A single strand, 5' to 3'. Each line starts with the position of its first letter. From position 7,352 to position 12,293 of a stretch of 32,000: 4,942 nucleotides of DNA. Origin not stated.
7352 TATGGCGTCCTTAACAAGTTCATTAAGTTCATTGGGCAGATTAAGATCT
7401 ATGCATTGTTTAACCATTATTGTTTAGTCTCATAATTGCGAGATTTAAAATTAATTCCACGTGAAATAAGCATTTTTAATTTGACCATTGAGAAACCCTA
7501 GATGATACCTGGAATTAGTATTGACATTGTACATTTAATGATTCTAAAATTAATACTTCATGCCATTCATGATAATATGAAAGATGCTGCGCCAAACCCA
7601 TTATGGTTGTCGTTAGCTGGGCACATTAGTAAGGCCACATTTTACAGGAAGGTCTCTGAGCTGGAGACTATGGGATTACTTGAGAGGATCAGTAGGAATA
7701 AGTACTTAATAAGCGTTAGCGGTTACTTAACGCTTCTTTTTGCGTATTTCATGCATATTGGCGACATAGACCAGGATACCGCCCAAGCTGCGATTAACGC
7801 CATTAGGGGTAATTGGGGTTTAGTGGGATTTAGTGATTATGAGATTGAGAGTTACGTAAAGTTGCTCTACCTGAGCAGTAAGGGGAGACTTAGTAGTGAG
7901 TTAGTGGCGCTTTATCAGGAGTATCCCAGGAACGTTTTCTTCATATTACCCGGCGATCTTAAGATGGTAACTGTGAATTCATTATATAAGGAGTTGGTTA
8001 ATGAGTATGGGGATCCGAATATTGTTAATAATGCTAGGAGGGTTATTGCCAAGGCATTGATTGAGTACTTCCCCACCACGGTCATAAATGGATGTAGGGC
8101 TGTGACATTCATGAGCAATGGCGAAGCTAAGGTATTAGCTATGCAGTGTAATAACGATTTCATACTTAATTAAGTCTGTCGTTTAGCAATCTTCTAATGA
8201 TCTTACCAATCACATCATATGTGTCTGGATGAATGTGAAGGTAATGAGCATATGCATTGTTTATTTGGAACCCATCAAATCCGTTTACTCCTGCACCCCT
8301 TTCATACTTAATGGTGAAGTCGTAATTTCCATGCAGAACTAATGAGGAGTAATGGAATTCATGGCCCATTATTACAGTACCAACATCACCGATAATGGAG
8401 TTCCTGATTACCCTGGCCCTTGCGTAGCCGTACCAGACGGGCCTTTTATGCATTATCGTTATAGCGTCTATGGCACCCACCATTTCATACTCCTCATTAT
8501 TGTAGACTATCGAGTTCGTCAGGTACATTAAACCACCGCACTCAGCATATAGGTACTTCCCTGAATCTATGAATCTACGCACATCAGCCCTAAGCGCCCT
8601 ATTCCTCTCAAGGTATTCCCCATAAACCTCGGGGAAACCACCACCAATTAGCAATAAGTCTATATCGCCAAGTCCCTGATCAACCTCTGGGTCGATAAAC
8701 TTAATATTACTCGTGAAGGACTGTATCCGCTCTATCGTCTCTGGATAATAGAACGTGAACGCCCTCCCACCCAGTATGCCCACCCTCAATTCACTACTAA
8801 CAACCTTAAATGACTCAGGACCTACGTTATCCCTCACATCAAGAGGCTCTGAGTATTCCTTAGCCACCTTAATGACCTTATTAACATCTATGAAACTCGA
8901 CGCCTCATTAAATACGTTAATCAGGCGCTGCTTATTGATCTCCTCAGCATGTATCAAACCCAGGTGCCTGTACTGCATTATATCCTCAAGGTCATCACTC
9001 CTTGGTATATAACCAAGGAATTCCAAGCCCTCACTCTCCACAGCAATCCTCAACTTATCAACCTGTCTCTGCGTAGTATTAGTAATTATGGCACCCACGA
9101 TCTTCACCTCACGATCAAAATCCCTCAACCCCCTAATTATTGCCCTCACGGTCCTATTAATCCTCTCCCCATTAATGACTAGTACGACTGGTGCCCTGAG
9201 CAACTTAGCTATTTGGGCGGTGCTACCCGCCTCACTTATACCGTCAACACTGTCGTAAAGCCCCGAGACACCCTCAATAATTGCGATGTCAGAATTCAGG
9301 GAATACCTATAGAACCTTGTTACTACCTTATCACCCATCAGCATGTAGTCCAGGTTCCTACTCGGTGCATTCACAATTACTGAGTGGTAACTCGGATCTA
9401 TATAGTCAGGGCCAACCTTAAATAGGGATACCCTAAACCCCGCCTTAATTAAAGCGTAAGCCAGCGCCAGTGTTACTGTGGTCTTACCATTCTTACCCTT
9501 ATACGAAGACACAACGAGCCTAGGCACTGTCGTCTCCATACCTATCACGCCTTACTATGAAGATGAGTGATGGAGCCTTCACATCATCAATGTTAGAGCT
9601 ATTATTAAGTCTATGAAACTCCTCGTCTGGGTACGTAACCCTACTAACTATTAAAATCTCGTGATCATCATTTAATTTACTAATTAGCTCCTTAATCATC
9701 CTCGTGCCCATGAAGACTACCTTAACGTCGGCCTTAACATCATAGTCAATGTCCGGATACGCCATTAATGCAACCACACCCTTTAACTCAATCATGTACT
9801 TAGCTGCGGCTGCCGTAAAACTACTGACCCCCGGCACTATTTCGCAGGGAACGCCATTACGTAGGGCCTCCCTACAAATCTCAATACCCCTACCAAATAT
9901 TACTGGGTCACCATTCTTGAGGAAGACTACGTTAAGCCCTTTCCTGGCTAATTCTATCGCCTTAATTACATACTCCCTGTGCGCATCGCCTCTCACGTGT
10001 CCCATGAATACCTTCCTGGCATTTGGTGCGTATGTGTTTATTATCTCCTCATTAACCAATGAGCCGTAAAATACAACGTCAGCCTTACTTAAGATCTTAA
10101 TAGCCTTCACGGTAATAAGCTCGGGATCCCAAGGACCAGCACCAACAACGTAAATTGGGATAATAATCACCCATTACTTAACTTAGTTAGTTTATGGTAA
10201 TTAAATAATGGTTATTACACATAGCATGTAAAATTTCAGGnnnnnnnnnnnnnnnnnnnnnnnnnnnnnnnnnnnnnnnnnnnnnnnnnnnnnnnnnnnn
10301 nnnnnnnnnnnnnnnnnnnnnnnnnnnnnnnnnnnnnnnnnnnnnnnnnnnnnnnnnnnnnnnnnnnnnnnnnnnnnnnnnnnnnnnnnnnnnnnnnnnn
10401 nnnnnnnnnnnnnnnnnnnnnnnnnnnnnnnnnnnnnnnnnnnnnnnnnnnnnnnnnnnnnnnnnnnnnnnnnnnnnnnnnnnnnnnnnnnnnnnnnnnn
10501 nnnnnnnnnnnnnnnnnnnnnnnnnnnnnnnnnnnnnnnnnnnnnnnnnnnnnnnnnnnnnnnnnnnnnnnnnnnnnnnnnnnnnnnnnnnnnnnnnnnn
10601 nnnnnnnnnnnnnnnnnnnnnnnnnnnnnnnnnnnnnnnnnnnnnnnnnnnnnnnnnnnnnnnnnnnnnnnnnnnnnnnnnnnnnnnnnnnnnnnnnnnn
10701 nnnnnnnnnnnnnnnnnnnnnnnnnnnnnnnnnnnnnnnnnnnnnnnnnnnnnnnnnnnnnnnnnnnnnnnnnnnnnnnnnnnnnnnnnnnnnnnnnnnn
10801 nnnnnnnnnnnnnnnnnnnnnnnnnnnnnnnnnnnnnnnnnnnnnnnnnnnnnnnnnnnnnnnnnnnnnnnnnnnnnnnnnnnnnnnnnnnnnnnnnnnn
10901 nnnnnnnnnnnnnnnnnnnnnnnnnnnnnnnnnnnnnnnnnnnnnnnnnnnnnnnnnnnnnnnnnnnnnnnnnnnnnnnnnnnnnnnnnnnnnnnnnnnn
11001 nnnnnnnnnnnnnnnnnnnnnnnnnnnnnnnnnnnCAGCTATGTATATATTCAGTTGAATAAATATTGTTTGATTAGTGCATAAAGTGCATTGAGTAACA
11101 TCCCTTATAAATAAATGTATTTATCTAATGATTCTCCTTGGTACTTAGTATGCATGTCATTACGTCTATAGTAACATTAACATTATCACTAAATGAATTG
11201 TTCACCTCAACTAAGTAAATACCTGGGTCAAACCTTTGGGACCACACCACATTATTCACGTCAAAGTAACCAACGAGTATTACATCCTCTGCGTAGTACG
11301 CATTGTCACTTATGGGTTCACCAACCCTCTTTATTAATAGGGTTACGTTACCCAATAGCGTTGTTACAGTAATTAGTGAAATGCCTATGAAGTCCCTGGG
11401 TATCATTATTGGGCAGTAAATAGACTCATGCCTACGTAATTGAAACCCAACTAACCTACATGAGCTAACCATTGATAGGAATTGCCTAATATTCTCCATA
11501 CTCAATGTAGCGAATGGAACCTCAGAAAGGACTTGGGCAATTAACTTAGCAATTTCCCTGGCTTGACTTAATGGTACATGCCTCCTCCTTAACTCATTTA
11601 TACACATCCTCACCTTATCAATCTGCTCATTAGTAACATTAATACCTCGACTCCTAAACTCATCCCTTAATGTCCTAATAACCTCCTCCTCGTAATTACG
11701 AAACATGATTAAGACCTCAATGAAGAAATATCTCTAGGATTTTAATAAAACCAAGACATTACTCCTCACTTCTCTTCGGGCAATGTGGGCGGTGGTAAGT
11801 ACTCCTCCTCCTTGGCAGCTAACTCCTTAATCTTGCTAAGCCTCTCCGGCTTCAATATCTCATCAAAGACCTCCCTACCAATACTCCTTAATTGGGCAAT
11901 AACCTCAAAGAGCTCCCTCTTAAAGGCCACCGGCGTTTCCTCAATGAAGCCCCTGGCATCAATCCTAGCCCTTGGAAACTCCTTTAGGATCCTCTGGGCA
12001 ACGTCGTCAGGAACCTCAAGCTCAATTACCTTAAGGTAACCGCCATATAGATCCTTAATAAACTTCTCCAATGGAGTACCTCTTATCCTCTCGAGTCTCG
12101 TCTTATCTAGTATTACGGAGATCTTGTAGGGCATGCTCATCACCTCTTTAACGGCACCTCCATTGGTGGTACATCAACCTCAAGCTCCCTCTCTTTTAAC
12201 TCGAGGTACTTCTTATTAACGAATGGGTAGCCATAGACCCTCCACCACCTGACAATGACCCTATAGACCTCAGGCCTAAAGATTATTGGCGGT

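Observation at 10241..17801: Paralogous wHTH regulators with a C-terminal CxxCxxxC cluster bracket the apr-sat operon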

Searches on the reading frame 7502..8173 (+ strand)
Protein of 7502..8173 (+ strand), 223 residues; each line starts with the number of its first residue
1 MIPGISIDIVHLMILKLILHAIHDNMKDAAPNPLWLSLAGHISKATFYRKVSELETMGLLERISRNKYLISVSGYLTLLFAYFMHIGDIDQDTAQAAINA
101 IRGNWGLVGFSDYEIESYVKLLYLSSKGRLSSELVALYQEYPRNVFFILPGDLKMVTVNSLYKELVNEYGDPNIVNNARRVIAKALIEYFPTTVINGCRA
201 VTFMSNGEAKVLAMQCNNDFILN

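Call 6: search_protein_families(library=pfam, proteins=[window:7502-8173:+], max_evalue=1)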
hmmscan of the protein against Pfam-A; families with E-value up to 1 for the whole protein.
window:7502-8173:+ (223 aa): 3 families
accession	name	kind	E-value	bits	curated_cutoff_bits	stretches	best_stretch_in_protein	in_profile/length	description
PF01978.25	TrmB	-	7.3e-05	23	25.6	2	108-125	4-21/68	Sugar-specific transcriptional regulator TrmB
PF01475.25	FUR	-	0.23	12.1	23.1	1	41-64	40-63/121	Ferric uptake regulator family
PF18137.7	ORC_WH_C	-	0.29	11.7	26.4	1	44-66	102-124/133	Origin recognition complex winged helix C-terminal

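Call 7: search_protein_families(library=ncbifam, proteins=[window:7502-8173:+], max_evalue=0.01)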
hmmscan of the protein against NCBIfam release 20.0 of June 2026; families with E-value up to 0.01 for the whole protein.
window:7502-8173:+ (223 aa): 0 families

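Call 65: search_protein_families(library=phrogs, proteins=[window:7502-8173:+], max_evalue=0.01)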
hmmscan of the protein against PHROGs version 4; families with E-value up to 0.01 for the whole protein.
window:7502-8173:+ (223 aa): 0 families

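Call 76: find_homologous_proteins(query=window:7502-8173:+, max_evalue=0.001)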
Query window:7502-8173:+ (223 aa): 10 proteins with E <= 0.001 among 437 candidates.
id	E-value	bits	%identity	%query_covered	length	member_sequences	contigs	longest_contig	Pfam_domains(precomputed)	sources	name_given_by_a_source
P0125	8.4e-143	491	100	100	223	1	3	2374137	-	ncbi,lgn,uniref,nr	ncbi:hypothetical protein [Vulcanisaeta distributa]|uniref:Uncharacterized protein n=1 Tax=Vulcanisa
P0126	7.4e-128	443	90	100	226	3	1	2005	-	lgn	-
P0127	4.0e-102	359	73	100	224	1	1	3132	-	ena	-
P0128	3.4e-101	355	71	100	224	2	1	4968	-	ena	-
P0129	2.8e-100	352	70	100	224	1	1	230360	-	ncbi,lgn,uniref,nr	ncbi:hypothetical protein [Vulcanisaeta sp. JCM 16159]|uniref:hypothetical protein n=1 Tax=Vulcanisa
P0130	1.9e-99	350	69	100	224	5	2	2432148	-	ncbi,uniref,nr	ncbi:hypothetical protein [Vulcanisaeta souniana]|uniref:Uncharacterized protein n=1 Tax=Vulcanisaet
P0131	1.7e-95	337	66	100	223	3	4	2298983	-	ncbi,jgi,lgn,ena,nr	ncbi:MAG: hypothetical protein ACP5GZ_09215 [Vulcanisaeta sp.]|nr:hypothetical protein [Vulcanisaeta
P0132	1.3e-94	334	66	100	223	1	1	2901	-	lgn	-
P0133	1.4e-90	321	64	100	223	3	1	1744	-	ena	-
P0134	3.1e-54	202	46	99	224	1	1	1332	-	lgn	-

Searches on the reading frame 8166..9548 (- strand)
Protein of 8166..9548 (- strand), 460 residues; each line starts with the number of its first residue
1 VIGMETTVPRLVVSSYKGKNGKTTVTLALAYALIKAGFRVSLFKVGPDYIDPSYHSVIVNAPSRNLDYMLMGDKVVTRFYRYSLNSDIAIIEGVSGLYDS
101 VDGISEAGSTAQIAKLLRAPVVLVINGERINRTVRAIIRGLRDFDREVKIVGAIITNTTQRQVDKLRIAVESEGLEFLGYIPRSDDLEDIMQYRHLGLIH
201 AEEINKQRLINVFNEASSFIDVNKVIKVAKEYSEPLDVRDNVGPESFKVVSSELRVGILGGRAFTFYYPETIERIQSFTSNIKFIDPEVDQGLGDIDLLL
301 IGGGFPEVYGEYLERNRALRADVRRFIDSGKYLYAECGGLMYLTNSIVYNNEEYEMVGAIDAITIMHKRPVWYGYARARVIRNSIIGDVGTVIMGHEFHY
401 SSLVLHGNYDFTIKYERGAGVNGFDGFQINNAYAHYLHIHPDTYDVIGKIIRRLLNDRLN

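Call 7: search_protein_families(library=ncbifam, proteins=[window:8166-9548:-], max_evalue=0.01)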
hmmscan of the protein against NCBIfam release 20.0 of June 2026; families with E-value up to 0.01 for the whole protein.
window:8166-9548:- (460 aa): 11 families
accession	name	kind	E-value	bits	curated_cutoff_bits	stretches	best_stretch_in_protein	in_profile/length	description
TIGR00379.1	cobB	subfamily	4e-119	398.4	261.4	1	10-443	1-435/449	cobyrinic/hydrogenobyrinic acid a,c-diamide synthase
NF033195.1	F430_CfbB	exception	6.4e-113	377.9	560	1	10-445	1-443/451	Ni-sirohydrochlorin a,c-diamide synthase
NF002204.1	PRK01077.1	equivalog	1.5e-112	376.6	254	1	9-440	2-419/420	cobyrinic acid a,c-diamide synthase CobB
NF053748.1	bifunc_CobBC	exception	2.4e-94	317.2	950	1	8-440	1-428/797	bifunctional hydrogenobyrinic acid a,c-diamide synthase/histidinol phosphate aminotransferase CobBC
NF010471.0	PRK13896.1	equivalog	7.9e-72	242.6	693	1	12-443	5-423/433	cobyrinic acid a,c-diamide synthase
NF004167.0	PRK05632.1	equivalog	1e-05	24.4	418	1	72-170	89-187/708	phosphate acetyltransferase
NF004921.0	PRK06278.1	equivalog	9.8e-05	21.4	354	1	9-126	240-359/482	cobyrinic acid a,c-diamide synthase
TIGR03800.1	PLP_synth_Pdx2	equivalog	0.0003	20.8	105.55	1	274-362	20-100/184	pyridoxal 5'-phosphate synthase glutaminase subunit PdxT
NF053622.1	ATPseBagAMYCTU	equivalog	0.0036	16.8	400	1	9-45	7-43/325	ATPase BagA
TIGR01007.1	eps_fam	subfamily_domain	0.005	16.4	108.05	0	8-42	17-51/204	polysaccharide biosynthesis tyrosine autokinase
TIGR01968.1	minD_bact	equivalog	0.0087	15.4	212.9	0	11-43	4-36/261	septum site-determining protein MinD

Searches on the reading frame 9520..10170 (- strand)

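Call 7: search_protein_families(library=ncbifam, proteins=[window:9520-10170:-], max_evalue=0.01)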
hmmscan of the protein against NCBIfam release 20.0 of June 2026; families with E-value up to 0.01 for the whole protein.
window:9520-10170:- (216 aa): 32 families (the best 25 are shown)
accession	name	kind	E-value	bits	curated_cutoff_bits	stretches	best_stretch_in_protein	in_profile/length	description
NF004790.0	PRK06136.1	subfamily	4.1e-35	121.6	198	1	6-128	6-131/250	uroporphyrinogen-III C-methyltransferase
TIGR01469.1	cobA_cysG_Cterm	equivalog_domain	7.8e-35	120.7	185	1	6-204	3-229/238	uroporphyrinogen-III C-methyltransferase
NF007922.1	PRK10637.1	equivalog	1.3e-34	120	400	1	6-129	219-345/450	siroheme synthase CysG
TIGR01465.1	cobM_cbiF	equivalog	7.7e-30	104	259.65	1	6-129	1-122/247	precorrin-4 C(11)-methyltransferase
TIGR01467.1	cobI_cbiL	equivalog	5.2e-21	75.1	163.25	1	6-193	3-216/230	precorrin-2 C(20)-methyltransferase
NF004062.0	PRK05576.1-5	equivalog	1.7e-20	73.4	194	1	6-209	3-218/219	cobalt-factor II C(20)-methyltransferase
NF005524.0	PRK07168.1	equivalog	9.7e-20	70.5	603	1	6-126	5-128/474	uroporphyrin-III C-methyltransferase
NF012017.0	PRK15473.1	equivalog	1.3e-18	67.3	408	1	6-128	10-130/257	cobalt-precorrin-4 methyltransferase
NF004455.0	PRK05787.1-3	equivalog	6.8e-17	61.8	258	1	4-192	1-200/221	cobalt-precorrin-7 (C(5))-methyltransferase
TIGR02467.1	CbiE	equivalog_domain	1.9e-15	56.9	92.9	1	8-191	1-189/204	precorrin-6y C5,15-methyltransferase (decarboxylating) subunit CbiE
NF004058.0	PRK05576.1-1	equivalog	1.3e-13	51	239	1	6-177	4-191/221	cobalt-factor II C(20)-methyltransferase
NF004060.0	PRK05576.1-3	equivalog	1.9e-13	50.6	189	1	8-184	4-180/202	cobalt-factor II C(20)-methyltransferase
NF004459.0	PRK05787.2-2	equivalog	6.1e-13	48.9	298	1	6-188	4-191/210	cobalt-precorrin-7 (C(5))-methyltransferase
TIGR01466.1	cobJ_cbiH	equivalog_domain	1.1e-12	48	246.35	1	6-124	1-117/239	precorrin-3B C(17)-methyltransferase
NF004456.0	PRK05787.1-4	equivalog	2.5e-12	47.1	247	1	6-192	2-185/201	cobalt-precorrin-7 (C(5))-methyltransferase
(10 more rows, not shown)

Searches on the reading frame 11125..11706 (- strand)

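Call 6: search_protein_families(library=pfam, proteins=[window:11125-11706:-], max_evalue=1)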
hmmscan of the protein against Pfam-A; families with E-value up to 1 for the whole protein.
window:11125-11706:- (193 aa): 1 family
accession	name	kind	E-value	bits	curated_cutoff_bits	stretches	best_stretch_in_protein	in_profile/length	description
PF14881.12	Tubulin_3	-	0.18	11.9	30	1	8-76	93-162/180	Tubulin domain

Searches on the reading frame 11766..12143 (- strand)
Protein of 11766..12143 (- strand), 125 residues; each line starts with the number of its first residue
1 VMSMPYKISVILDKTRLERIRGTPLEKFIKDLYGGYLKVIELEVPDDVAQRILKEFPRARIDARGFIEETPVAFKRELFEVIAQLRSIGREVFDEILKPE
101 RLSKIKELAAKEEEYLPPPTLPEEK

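Call 6: search_protein_families(library=pfam, proteins=[window:11766-12143:-], max_evalue=1)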
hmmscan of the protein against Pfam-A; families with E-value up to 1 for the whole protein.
window:11766-12143:- (125 aa): 2 families
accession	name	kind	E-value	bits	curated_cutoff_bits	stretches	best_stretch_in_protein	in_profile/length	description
PF22271.1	DUF6955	-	1.6e-31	108.8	27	1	6-97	1-91/91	Family of unknown function (DUF6955)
PF18550.6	NitrOD2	-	0.22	12.2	25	1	39-92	18-68/104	Nitrososphaera output domain 2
